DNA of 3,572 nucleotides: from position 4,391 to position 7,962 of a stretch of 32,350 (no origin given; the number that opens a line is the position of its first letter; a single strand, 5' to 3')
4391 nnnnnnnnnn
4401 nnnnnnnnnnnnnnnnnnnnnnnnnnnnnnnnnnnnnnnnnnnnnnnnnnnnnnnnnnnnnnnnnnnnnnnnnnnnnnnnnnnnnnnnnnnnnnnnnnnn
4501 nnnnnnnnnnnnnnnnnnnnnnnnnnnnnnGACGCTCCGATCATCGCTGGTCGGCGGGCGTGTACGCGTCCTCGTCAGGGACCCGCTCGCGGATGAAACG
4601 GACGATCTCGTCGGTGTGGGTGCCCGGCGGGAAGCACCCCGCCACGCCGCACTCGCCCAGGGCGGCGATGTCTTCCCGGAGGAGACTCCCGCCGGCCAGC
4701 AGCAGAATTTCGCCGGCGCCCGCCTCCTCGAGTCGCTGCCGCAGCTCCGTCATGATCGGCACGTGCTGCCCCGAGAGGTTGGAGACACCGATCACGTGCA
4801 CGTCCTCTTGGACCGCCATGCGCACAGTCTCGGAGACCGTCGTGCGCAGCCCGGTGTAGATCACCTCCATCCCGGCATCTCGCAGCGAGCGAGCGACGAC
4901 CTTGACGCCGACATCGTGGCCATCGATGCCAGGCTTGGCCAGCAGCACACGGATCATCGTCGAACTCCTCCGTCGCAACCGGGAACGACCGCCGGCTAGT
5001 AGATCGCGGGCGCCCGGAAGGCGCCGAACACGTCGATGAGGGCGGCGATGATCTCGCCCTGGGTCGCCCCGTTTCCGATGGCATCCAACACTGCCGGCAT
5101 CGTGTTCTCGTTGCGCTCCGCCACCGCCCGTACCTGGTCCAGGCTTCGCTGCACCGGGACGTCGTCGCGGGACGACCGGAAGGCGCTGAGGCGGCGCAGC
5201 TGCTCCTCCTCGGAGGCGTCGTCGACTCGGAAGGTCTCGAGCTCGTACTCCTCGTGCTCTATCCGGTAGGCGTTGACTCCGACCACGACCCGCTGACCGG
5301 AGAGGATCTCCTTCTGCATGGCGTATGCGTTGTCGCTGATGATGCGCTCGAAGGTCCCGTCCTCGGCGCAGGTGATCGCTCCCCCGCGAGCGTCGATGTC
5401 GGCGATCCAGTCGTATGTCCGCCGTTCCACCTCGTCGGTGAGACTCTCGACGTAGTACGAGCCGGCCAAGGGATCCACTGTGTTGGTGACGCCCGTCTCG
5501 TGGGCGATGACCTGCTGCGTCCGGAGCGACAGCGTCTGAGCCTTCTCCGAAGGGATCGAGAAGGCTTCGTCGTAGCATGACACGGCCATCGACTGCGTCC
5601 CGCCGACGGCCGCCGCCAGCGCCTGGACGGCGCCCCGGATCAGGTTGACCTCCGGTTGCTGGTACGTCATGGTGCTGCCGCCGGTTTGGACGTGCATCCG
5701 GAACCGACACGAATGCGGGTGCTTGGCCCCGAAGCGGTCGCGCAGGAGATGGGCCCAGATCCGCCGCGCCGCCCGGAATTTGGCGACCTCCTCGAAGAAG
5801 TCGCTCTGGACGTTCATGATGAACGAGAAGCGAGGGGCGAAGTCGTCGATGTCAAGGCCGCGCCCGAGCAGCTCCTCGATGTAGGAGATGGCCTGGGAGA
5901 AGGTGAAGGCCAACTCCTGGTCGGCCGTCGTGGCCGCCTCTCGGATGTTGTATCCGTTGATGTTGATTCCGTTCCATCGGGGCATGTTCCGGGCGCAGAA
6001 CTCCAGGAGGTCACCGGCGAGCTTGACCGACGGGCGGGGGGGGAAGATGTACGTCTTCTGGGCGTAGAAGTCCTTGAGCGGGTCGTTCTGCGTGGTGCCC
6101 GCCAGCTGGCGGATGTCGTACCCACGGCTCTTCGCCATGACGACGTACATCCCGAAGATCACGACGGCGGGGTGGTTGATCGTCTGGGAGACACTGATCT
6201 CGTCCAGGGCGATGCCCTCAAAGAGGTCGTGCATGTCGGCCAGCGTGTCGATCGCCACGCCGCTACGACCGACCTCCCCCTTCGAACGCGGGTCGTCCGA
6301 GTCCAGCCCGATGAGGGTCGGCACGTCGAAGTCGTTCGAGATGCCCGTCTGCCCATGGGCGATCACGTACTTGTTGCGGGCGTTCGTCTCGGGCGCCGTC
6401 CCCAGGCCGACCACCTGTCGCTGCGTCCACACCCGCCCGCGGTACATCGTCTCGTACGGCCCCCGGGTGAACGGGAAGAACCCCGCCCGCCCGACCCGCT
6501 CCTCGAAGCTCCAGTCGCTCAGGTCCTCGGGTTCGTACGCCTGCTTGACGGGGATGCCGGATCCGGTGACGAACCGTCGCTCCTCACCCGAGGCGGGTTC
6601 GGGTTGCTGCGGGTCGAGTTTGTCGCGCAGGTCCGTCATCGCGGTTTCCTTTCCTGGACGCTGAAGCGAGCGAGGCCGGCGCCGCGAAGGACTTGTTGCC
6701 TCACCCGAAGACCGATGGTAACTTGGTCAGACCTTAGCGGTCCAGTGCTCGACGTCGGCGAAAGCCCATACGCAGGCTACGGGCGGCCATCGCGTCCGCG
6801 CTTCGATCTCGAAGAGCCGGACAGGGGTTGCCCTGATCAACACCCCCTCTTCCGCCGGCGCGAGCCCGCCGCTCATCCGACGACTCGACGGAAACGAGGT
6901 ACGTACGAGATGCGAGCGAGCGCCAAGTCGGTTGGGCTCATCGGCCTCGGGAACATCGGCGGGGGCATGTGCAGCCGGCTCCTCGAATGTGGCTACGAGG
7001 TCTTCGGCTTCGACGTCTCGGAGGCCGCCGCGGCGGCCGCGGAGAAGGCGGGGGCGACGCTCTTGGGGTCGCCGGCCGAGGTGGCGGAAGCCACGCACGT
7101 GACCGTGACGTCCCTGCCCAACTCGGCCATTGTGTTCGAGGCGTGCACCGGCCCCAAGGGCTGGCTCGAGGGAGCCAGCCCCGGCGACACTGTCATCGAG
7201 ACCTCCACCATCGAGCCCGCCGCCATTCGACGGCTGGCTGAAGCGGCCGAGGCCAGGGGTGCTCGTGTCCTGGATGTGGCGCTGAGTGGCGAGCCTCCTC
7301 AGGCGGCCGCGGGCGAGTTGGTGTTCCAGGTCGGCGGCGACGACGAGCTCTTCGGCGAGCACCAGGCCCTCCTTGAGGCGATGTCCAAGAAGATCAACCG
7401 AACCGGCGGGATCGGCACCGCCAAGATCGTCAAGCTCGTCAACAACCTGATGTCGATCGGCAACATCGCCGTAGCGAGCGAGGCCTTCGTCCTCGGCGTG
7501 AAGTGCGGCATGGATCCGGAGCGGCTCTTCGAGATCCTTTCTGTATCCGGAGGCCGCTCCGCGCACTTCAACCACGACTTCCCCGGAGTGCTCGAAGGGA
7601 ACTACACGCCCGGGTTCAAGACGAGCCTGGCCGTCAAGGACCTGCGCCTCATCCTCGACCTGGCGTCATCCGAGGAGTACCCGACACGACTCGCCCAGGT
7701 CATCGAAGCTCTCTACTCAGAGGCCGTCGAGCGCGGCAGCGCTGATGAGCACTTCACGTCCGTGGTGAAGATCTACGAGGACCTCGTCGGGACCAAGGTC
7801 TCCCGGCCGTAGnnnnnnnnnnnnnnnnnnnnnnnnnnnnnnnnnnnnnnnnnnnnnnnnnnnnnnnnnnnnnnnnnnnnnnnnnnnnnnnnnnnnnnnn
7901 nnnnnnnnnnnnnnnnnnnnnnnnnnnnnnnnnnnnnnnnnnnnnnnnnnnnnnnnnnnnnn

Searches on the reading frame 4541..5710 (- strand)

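Call 66: search_protein_families(library=pfam, proteins=[window:4541-5710:-], max_evalue=0.01)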
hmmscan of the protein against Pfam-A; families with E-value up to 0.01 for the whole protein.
window:4541-5710:- (389 aa): 1 family
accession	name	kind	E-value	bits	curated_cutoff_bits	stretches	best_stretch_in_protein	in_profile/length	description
PF02310.24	B12-binding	-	7.5e-20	71.4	32.1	1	254-369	2-119/121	B12 binding domain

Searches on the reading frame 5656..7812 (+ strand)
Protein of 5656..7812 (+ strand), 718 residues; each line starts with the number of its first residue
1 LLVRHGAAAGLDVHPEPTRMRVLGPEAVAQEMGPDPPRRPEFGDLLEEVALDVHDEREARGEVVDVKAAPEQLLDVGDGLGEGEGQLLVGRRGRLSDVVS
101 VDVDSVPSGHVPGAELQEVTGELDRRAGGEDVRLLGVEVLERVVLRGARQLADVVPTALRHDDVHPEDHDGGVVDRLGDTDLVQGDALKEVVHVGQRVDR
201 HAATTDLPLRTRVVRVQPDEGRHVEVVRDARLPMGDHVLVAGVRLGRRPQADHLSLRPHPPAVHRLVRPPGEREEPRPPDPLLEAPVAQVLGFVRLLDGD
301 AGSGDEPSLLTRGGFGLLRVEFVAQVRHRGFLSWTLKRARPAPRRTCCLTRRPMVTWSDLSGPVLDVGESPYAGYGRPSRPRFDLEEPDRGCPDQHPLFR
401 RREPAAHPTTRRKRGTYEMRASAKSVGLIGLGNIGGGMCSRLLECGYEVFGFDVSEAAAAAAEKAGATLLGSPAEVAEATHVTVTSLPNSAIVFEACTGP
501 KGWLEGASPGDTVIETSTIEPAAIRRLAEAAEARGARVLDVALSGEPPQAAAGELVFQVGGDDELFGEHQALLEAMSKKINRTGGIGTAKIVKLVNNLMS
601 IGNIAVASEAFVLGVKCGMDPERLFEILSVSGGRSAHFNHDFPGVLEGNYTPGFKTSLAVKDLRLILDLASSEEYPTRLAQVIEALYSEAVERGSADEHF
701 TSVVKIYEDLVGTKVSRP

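Call 7: search_protein_families(library=pfam, proteins=[window:5656-7812:+], max_evalue=0.001)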
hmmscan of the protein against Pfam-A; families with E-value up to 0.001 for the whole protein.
window:5656-7812:+ (718 aa): 4 families
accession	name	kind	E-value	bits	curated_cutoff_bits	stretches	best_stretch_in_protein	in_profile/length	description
PF03446.21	NAD_binding_2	-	4.4e-34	118.3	21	1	426-582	2-158/161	NAD binding domain of 6-phosphogluconate dehydrogenase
PF14833.11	NAD_binding_11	-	8.6e-30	103.9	30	1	587-707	1-122/122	NAD-binding of NADP-dependent 3-hydroxyisobutyrate dehydrogenase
PF02826.25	2-Hacid_dh_C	-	8.6e-06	25.7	25.1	1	413-488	26-100/178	D-isomer specific 2-hydroxyacid dehydrogenase, NAD binding domain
PF03807.23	F420_oxidored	-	1.8e-05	25.7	21.6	1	426-491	2-71/94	NADP oxidoreductase coenzyme F420-dependent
